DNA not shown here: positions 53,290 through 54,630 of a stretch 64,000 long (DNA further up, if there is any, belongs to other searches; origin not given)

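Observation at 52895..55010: GT4 glycosyltransferase split at its interdomain linker into two ORFs, with an epimerase gene inserted between them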

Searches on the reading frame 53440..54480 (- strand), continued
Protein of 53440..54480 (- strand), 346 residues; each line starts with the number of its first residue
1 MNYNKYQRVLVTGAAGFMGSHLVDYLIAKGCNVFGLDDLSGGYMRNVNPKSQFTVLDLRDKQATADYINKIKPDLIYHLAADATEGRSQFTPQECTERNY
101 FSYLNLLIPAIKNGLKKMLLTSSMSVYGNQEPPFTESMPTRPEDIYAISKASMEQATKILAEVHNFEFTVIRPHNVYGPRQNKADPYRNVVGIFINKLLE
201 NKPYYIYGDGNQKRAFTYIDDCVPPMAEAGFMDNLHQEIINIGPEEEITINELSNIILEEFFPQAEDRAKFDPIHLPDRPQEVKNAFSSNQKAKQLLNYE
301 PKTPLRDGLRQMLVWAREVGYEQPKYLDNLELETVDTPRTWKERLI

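Call 72: find_homologous_proteins(query=window:53440-54480:-, max_evalue=1e-40)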
Query window:53440-54480:- (346 aa): 3100 proteins with E <= 1e-40 among 8000 candidates; the best 120 are listed.
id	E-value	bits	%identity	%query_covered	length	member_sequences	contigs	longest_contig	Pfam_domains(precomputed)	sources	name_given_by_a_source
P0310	8.1e-235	796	100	100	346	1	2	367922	PF04321.24,PF16363.12,PF02719.22,PF01073.26,PF07993.19,PF13460.13,PF01370.28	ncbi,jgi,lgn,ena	ncbi:MAG: NAD-dependent epimerase/dehydratase family protein [Patescibacteria group bacterium]|jgi:U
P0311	7.6e-206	701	85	100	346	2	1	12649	PF04321.24,PF16363.12,PF02719.22,PF01073.26,PF07993.19,PF13460.13,PF01370.28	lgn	-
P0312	7.4e-200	682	85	100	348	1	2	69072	PF04321.24,PF16363.12,PF02719.22,PF01073.26,PF01370.28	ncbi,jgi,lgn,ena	-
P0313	9.1e-200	681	82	100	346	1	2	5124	PF04321.24,PF16363.12,PF02719.22,PF01073.26,PF07993.19,PF13460.13,PF01370.28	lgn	-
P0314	3.0e-171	587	71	100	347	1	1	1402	PF04321.24,PF16363.12,PF02719.22,PF01073.26,PF07993.19,PF13460.13,PF01370.28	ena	-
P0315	3.8e-163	561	68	100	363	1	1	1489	PF04321.24,PF16363.12,PF02719.22,PF01073.26,PF13460.13,PF01370.28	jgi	jgi:UDP-glucose 4-epimerase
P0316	1.1e-155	536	65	100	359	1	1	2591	PF04321.24,PF16363.12,PF02719.22,PF01073.26,PF13460.13,PF01370.28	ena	-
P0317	1.1e-155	536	66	99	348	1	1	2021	PF04321.24,PF16363.12,PF02719.22,PF01073.26,PF07993.19,PF13460.13,PF01370.28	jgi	-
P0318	4.8e-154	531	66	99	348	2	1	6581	PF04321.24,PF16363.12,PF02719.22,PF01073.26,PF13460.13,PF01370.28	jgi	-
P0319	3.4e-153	528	65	100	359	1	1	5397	PF04321.24,PF16363.12,PF02719.22,PF01073.26,PF07993.19,PF13460.13,PF01370.28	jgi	-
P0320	6.9e-153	527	63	100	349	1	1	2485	PF04321.24,PF16363.12,PF02719.22,PF01073.26,PF13460.13,PF01370.28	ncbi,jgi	-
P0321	6.5e-152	524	66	99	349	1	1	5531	PF04321.24,PF16363.12,PF02719.22,PF01073.26,PF07993.19,PF13460.13,PF01370.28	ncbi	-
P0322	7.1e-152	524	65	99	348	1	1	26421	PF04321.24,PF16363.12,PF02719.22,PF01073.26,PF07993.19,PF13460.13,PF01370.28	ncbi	-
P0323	9.3e-151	520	64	99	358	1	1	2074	PF04321.24,PF16363.12,PF02719.22,PF01073.26,PF01370.28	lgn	-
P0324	4.7e-149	515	63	99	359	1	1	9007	PF04321.24,PF16363.12,PF02719.22,PF01073.26,PF13460.13,PF01370.28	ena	-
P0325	7.4e-149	514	65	99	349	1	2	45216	PF04321.24,PF16363.12,PF02719.22,PF01073.26,PF07993.19,PF13460.13,PF01370.28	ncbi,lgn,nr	ncbi:NAD-dependent epimerase/dehydratase family protein [Candidatus Falkowbacteria bacterium]|nr:NAD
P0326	2.2e-147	509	64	99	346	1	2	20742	PF04321.24,PF16363.12,PF02719.22,PF01073.26,PF01370.28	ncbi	-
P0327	1.6e-145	503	63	99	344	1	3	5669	PF04321.24,PF16363.12,PF02719.22,PF01073.26,PF07993.19,PF13460.13,PF01370.28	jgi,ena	-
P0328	3.1e-145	502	62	100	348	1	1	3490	PF04321.24,PF16363.12,PF02719.22,PF01073.26,PF07993.19,PF13460.13,PF01370.28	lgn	-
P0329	1.2e-144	500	63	99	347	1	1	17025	PF04321.24,PF16363.12,PF02719.22,PF01073.26,PF07993.19,PF13460.13,PF01370.28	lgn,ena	-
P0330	6.2e-143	494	64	98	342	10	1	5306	PF04321.24,PF16363.12,PF02719.22,PF01073.26,PF13460.13,PF01370.28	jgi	jgi:UDP-glucose 4-epimerase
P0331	6.7e-143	494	64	98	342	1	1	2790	PF04321.24,PF16363.12,PF02719.22,PF01073.26,PF13460.13,PF01370.28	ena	-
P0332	1.8e-142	493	62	100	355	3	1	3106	PF04321.24,PF16363.12,PF02719.22,PF01073.26,PF13460.13,PF01370.28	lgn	-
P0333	1.8e-142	493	64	98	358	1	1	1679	PF04321.24,PF16363.12,PF02719.22,PF01073.26,PF13460.13,PF01370.28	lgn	-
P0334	2.6e-142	492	63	98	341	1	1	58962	PF04321.24,PF16363.12,PF02719.22,PF01073.26,PF07993.19,PF13460.13,PF01370.28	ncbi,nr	ncbi:MAG: NAD-dependent epimerase/dehydratase family protein [Anaerolineae bacterium]|nr:NAD-depende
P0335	8.3e-142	491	63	99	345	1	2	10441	PF04321.24,PF16363.12,PF02719.22,PF01073.26,PF07993.19,PF13460.13,PF01370.28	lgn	-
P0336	1.0e-141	490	60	98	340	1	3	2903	PF04321.24,PF16363.12,PF02719.22,PF01073.26,PF13460.13,PF01370.28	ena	-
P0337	1.2e-141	490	61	98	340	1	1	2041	PF04321.24,PF16363.12,PF02719.22,PF01073.26,PF13460.13,PF01370.28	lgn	-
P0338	1.9e-141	489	62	98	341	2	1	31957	PF04321.24,PF16363.12,PF02719.22,PF01073.26,PF07993.19,PF13460.13,PF01370.28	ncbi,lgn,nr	ncbi:NAD-dependent epimerase/dehydratase family protein [Candidatus Micrarchaeota archaeon]|nr:NAD-d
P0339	2.0e-141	489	63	98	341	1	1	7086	PF04321.24,PF16363.12,PF02719.22,PF01073.26,PF07993.19,PF13460.13,PF01370.28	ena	-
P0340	2.7e-141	489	61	98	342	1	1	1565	PF04321.24,PF16363.12,PF02719.22,PF01073.26,PF13460.13,PF01370.28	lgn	-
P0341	4.2e-141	488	62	98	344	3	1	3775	PF04321.24,PF16363.12,PF02719.22,PF01073.26,PF07993.19,PF13460.13,PF01370.28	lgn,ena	-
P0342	5.3e-141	488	60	99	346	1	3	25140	PF04321.24,PF16363.12,PF02719.22,PF01073.26,PF07993.19,PF13460.13,PF01370.28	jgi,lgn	-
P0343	1.2e-140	487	61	99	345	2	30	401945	PF04321.24,PF16363.12,PF02719.22,PF01073.26,PF13460.13,PF01370.28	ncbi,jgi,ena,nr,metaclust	ncbi:MAG: hypothetical protein A3C30_00675 [Candidatus Levybacteria bacterium RIFCSPHIGHO2_02_FULL_4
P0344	2.0e-140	486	62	98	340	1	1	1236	PF04321.24,PF16363.12,PF02719.22,PF01073.26,PF13460.13,PF01370.28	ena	-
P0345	2.2e-140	486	62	98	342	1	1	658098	PF04321.24,PF16363.12,PF02719.22,PF01073.26,PF13460.13,PF01370.28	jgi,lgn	jgi:UDP-glucose 4-epimerase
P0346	2.4e-140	486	60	98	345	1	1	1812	PF04321.24,PF16363.12,PF02719.22,PF01073.26,PF07993.19,PF13460.13,PF01370.28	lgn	-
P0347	2.8e-140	486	60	98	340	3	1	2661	PF04321.24,PF16363.12,PF02719.22,PF01073.26,PF13460.13,PF01370.28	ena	-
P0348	4.5e-140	485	62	98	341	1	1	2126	PF04321.24,PF16363.12,PF02719.22,PF01073.26,PF13460.13,PF01370.28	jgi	jgi:UDP-glucose 4-epimerase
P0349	8.5e-140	484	62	98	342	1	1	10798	PF04321.24,PF16363.12,PF02719.22,PF01073.26,PF01370.28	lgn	-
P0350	9.0e-140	484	62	98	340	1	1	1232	PF04321.24,PF16363.12,PF02719.22,PF01073.26,PF07993.19,PF13460.13,PF01370.28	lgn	-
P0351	9.9e-140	484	61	98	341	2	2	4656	PF04321.24,PF16363.12,PF02719.22,PF01073.26,PF07993.19,PF13460.13,PF01370.28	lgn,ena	-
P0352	1.2e-139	484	62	98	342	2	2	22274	PF04321.24,PF16363.12,PF02719.22,PF01073.26,PF07993.19,PF13460.13,PF01370.28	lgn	-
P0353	1.9e-139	483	60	100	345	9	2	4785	PF04321.24,PF16363.12,PF02719.22,PF01073.26,PF07993.19,PF13460.13,PF01370.28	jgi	-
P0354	2.1e-139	483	61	98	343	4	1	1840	PF04321.24,PF16363.12,PF02719.22,PF01073.26,PF07993.19,PF13460.13,PF01370.28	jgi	jgi:UDP-glucose 4-epimerase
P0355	2.7e-139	482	62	99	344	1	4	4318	PF04321.24,PF16363.12,PF02719.22,PF01073.26,PF07993.19,PF13460.13,PF01370.28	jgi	jgi:UDP-glucose 4-epimerase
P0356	3.2e-139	482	61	99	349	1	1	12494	PF04321.24,PF16363.12,PF02719.22,PF01073.26,PF07993.19,PF13460.13,PF01370.28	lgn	-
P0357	3.8e-139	482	61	98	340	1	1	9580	PF04321.24,PF16363.12,PF02719.22,PF01073.26,PF13460.13,PF01370.28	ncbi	-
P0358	7.2e-139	481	61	98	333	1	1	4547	PF04321.24,PF16363.12,PF02719.22,PF01073.26,PF07993.19,PF13460.13,PF01370.28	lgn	-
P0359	7.8e-139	481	62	98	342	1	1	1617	PF04321.24,PF16363.12,PF02719.22,PF01073.26,PF07993.19,PF13460.13,PF01370.28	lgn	-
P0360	9.0e-139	481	61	98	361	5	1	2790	PF04321.24,PF16363.12,PF02719.22,PF01073.26,PF07993.19,PF13460.13,PF01370.28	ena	-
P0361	1.1e-138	480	61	98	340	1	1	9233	PF04321.24,PF16363.12,PF02719.22,PF01073.26,PF07993.19,PF13460.13,PF01370.28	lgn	-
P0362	1.1e-138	480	63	98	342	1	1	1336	PF04321.24,PF16363.12,PF02719.22,PF01073.26,PF07993.19,PF13460.13,PF01370.28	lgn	-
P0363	1.2e-138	480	60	98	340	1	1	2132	PF04321.24,PF16363.12,PF02719.22,PF01073.26,PF13460.13,PF01370.28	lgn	-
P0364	1.2e-138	480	60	98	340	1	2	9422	PF04321.24,PF16363.12,PF02719.22,PF01073.26,PF01370.28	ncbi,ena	-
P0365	1.3e-138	480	62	99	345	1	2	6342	PF04321.24,PF16363.12,PF02719.22,PF01073.26,PF07993.19,PF13460.13,PF01370.28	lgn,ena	-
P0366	1.4e-138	480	62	98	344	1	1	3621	PF04321.24,PF16363.12,PF02719.22,PF01073.26,PF13460.13,PF01370.28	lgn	-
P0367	1.6e-138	480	63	98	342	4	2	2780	PF04321.24,PF16363.12,PF02719.22,PF01073.26,PF13460.13,PF01370.28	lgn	-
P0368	1.7e-138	480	63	98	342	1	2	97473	PF04321.24,PF16363.12,PF02719.22,PF01073.26,PF07993.19,PF13460.13,PF01370.28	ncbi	-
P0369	1.8e-138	480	61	98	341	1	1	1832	PF04321.24,PF16363.12,PF02719.22,PF01073.26,PF13460.13,PF01370.28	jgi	jgi:UDP-glucose 4-epimerase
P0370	2.0e-138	480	61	98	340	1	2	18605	PF04321.24,PF16363.12,PF02719.22,PF01073.26,PF07993.19,PF13460.13,PF01370.28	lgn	-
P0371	3.1e-138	479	61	99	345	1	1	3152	PF04321.24,PF16363.12,PF02719.22,PF01073.26,PF13460.13,PF01370.28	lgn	-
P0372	4.7e-138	478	61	99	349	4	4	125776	PF04321.24,PF16363.12,PF02719.22,PF01073.26,PF07993.19,PF13460.13,PF01370.28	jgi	jgi:UDP-glucose 4-epimerase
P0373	5.0e-138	478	62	99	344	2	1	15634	PF04321.24,PF16363.12,PF02719.22,PF01073.26,PF07993.19,PF13460.13,PF01370.28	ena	-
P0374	5.1e-138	478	60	98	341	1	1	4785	PF04321.24,PF16363.12,PF02719.22,PF01073.26,PF07993.19,PF13460.13,PF01370.28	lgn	-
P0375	5.6e-138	478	60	98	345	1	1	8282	PF04321.24,PF16363.12,PF02719.22,PF01073.26,PF07993.19,PF13460.13,PF01370.28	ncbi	-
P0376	6.0e-138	478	62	99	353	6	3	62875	PF04321.24,PF16363.12,PF02719.22,PF01073.26,PF07993.19,PF13460.13,PF01370.28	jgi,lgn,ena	-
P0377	7.0e-138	478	61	98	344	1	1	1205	PF04321.24,PF16363.12,PF02719.22,PF01073.26,PF07993.19,PF13460.13,PF01370.28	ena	-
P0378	9.5e-138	477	60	98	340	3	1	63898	PF04321.24,PF16363.12,PF02719.22,PF01073.26,PF07993.19,PF13460.13,PF01370.28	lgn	-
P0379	1.0e-137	477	60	98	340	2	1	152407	PF04321.24,PF16363.12,PF02719.22,PF01073.26,PF07993.19,PF13460.13,PF01370.28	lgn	-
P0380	1.0e-137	477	62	98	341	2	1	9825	PF04321.24,PF16363.12,PF01073.26,PF13460.13,PF01370.28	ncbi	-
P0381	1.0e-137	477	61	99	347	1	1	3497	PF04321.24,PF16363.12,PF02719.22,PF01073.26,PF07993.19,PF13460.13,PF01370.28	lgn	-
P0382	1.0e-137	477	61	98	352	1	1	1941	PF04321.24,PF16363.12,PF02719.22,PF01073.26,PF07993.19,PF13460.13,PF01370.28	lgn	-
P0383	1.0e-137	477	61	99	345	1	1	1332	PF04321.24,PF16363.12,PF02719.22,PF01073.26,PF07993.19,PF13460.13,PF01370.28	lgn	-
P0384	1.1e-137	477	61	98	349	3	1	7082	PF04321.24,PF16363.12,PF02719.22,PF01073.26,PF07993.19,PF13460.13,PF01370.28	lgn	-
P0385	1.1e-137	477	60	99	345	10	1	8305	PF04321.24,PF16363.12,PF02719.22,PF01073.26,PF07993.19,PF13460.13,PF01370.28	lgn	-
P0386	1.2e-137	477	61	98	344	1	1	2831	PF04321.24,PF16363.12,PF02719.22,PF01073.26,PF07993.19,PF13460.13,PF01370.28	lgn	-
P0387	1.2e-137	477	60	99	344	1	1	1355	PF04321.24,PF16363.12,PF02719.22,PF01073.26,PF01370.28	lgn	-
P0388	1.3e-137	477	60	98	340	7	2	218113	PF04321.24,PF16363.12,PF02719.22,PF01073.26,PF07993.19,PF13460.13,PF01370.28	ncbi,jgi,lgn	-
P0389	1.7e-137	477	62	98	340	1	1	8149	PF04321.24,PF16363.12,PF02719.22,PF01073.26,PF07993.19,PF13460.13,PF01370.28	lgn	-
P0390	1.7e-137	477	61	98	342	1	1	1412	PF04321.24,PF16363.12,PF02719.22,PF01073.26,PF13460.13,PF01370.28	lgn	-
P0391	1.7e-137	477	62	99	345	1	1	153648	PF04321.24,PF16363.12,PF02719.22,PF01073.26,PF07993.19,PF13460.13,PF01370.28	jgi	jgi:UDP-glucose 4-epimerase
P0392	1.7e-137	476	60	99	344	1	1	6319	PF04321.24,PF16363.12,PF02719.22,PF01073.26,PF07993.19,PF13460.13,PF01370.28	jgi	jgi:UDP-glucose 4-epimerase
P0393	1.8e-137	476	61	98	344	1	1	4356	PF04321.24,PF16363.12,PF02719.22,PF01073.26,PF07993.19,PF13460.13,PF01370.28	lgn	-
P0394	2.2e-137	476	60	98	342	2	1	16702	PF04321.24,PF16363.12,PF02719.22,PF01073.26,PF07993.19,PF13460.13,PF01370.28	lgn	-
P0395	2.2e-137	476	61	98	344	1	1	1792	PF04321.24,PF16363.12,PF02719.22,PF01073.26,PF07993.19,PF13460.13,PF01370.28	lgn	-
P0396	2.9e-137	476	61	98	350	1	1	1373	PF04321.24,PF16363.12,PF02719.22,PF01073.26,PF07993.19,PF13460.13,PF01370.28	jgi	jgi:UDP-glucose 4-epimerase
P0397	3.0e-137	476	61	98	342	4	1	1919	PF04321.24,PF16363.12,PF02719.22,PF01073.26,PF07993.19,PF13460.13,PF01370.28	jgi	-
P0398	3.2e-137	476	62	98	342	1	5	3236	PF04321.24,PF16363.12,PF02719.22,PF01073.26,PF13460.13,PF01370.28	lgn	-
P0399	3.7e-137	475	61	98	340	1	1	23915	PF04321.24,PF16363.12,PF02719.22,PF01073.26,PF07993.19,PF13460.13,PF01370.28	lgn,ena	-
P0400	5.8e-137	475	60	98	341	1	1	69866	PF04321.24,PF16363.12,PF02719.22,PF01073.26,PF13460.13,PF01370.28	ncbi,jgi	jgi:UDP-glucose 4-epimerase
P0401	6.4e-137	475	60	98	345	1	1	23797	PF04321.24,PF16363.12,PF02719.22,PF01073.26,PF07993.19,PF13460.13,PF01370.28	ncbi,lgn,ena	-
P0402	7.1e-137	474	59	99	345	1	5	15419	PF04321.24,PF16363.12,PF02719.22,PF01073.26,PF13460.13,PF01370.28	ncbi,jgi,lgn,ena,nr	ncbi:MAG: UDP-glucose 4-epimerase [Parcubacteria group bacterium ADurb.Bin316]|nr:MAG: UDP-glucose 4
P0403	8.3e-137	474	60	98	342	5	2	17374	PF04321.24,PF16363.12,PF02719.22,PF01073.26,PF07993.19,PF13460.13,PF01370.28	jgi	-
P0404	8.4e-137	474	62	98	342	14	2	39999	PF04321.24,PF16363.12,PF02719.22,PF01073.26,PF13460.13,PF01370.28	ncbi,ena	-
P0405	8.7e-137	474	61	98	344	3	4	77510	PF04321.24,PF16363.12,PF02719.22,PF01073.26,PF13460.13,PF01370.28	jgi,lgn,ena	-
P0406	1.0e-136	474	59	99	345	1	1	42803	PF04321.24,PF16363.12,PF02719.22,PF01073.26,PF13460.13,PF01370.28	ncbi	-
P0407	1.0e-136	474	60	98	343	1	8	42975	PF04321.24,PF16363.12,PF02719.22,PF01073.26,PF07993.19,PF13460.13,PF01370.28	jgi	jgi:UDP-glucose 4-epimerase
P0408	1.1e-136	474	62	99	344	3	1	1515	PF04321.24,PF16363.12,PF02719.22,PF01073.26,PF07993.19,PF13460.13,PF01370.28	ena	-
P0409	1.1e-136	474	61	99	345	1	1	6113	PF04321.24,PF16363.12,PF02719.22,PF01073.26,PF07993.19,PF13460.13,PF01370.28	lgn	-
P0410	1.2e-136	474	61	98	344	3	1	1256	PF04321.24,PF16363.12,PF02719.22,PF01073.26,PF07993.19,PF13460.13,PF01370.28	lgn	-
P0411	1.3e-136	474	61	99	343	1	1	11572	PF04321.24,PF16363.12,PF02719.22,PF01073.26,PF13460.13,PF01370.28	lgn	-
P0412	1.5e-136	473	61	98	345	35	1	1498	PF04321.24,PF16363.12,PF02719.22,PF01073.26,PF07993.19,PF13460.13,PF01370.28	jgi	jgi:UDP-glucose 4-epimerase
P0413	1.6e-136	473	59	98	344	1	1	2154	PF04321.24,PF16363.12,PF02719.22,PF01073.26,PF07993.19,PF13460.13,PF01370.28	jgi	-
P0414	1.6e-136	473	62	98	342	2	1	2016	PF04321.24,PF16363.12,PF02719.22,PF01073.26,PF07993.19,PF13460.13,PF01370.28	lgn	-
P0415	1.6e-136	473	61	97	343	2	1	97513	PF04321.24,PF16363.12,PF02719.22,PF01073.26,PF07993.19,PF01370.28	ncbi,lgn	-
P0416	1.7e-136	473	61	99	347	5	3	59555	PF04321.24,PF16363.12,PF02719.22,PF01073.26,PF07993.19,PF13460.13,PF01370.28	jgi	-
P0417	2.0e-136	473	60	98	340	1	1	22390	PF04321.24,PF16363.12,PF02719.22,PF01073.26,PF13460.13,PF01370.28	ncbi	-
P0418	2.0e-136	473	59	99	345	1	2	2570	PF04321.24,PF16363.12,PF02719.22,PF01073.26,PF01370.28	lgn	-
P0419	2.4e-136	473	61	98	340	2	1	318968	PF04321.24,PF16363.12,PF02719.22,PF01073.26,PF07993.19,PF13460.13,PF01370.28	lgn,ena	-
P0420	3.6e-136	472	61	98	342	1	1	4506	PF04321.24,PF16363.12,PF02719.22,PF01073.26,PF07993.19,PF13460.13,PF01370.28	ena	-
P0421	3.7e-136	472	61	98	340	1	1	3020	PF04321.24,PF16363.12,PF02719.22,PF01073.26,PF07993.19,PF13460.13,PF01370.28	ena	-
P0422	3.9e-136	472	59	98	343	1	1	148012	PF04321.24,PF16363.12,PF02719.22,PF01073.26,PF07993.19,PF13460.13,PF01370.28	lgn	-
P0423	4.4e-136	472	61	98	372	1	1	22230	PF04321.24,PF16363.12,PF02719.22,PF01073.26,PF07993.19,PF13460.13,PF01370.28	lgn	-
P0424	4.4e-136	472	61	98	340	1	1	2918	PF04321.24,PF16363.12,PF02719.22,PF01073.26,PF07993.19,PF13460.13,PF01370.28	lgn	-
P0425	5.9e-136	471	62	98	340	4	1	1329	PF04321.24,PF16363.12,PF02719.22,PF01073.26,PF07993.19,PF13460.13,PF01370.28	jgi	jgi:UDP-glucose 4-epimerase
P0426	6.0e-136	471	60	98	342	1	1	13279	PF04321.24,PF16363.12,PF02719.22,PF01073.26,PF07993.19,PF13460.13,PF01370.28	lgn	-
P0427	6.7e-136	471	62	98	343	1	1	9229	PF04321.24,PF16363.12,PF02719.22,PF01073.26,PF07993.19,PF13460.13,PF01370.28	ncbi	-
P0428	7.1e-136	471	61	98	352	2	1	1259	PF04321.24,PF16363.12,PF02719.22,PF01073.26,PF07993.19,PF13460.13,PF01370.28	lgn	-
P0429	8.2e-136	471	60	95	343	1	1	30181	PF04321.24,PF16363.12,PF02719.22,PF01073.26,PF07993.19,PF01370.28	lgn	-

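Call 73: find_encoding_contigs(protein=P0343, flank=4000, max_places=4)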
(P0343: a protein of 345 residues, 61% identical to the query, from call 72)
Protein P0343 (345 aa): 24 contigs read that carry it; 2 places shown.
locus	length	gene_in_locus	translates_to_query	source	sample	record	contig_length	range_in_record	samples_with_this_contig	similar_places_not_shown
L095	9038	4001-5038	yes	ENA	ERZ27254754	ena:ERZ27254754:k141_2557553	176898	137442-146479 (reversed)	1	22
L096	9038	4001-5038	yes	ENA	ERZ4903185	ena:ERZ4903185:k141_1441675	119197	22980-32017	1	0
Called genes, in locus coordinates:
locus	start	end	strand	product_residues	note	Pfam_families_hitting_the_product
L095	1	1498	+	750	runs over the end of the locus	PF09586:YfhO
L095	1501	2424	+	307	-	PF00535:Glycos_transf_2, PF13641:Glyco_tranf_2_3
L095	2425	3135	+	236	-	PF00535:Glycos_transf_2, PF10111:Glyco_tranf_2_2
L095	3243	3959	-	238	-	PF00535:Glycos_transf_2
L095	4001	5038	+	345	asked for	PF01073:3Beta_HSD, PF01370:Epimerase, PF02719:Polysacc_synt_2, PF04321:RmlD_sub_bind, PF13460:NAD_binding_10 (weak), PF16363:GDP_Man_Dehyd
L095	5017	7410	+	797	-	PF09586:YfhO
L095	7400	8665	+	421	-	-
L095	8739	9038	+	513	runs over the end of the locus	PF10131:PTPS_related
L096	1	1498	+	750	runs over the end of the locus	PF09586:YfhO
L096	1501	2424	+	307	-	PF00535:Glycos_transf_2, PF13641:Glyco_tranf_2_3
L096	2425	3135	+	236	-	PF00535:Glycos_transf_2, PF10111:Glyco_tranf_2_2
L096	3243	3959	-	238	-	PF00535:Glycos_transf_2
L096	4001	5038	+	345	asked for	PF01073:3Beta_HSD, PF01370:Epimerase, PF02719:Polysacc_synt_2, PF04321:RmlD_sub_bind, PF13460:NAD_binding_10 (weak), PF16363:GDP_Man_Dehyd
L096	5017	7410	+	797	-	PF09586:YfhO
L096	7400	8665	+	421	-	-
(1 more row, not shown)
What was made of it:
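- The epimerase family is very large, about 60% identical across phyla, and occurs in unrelated clusters such as GT2/YfhO in L095 (calls 72, 73).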
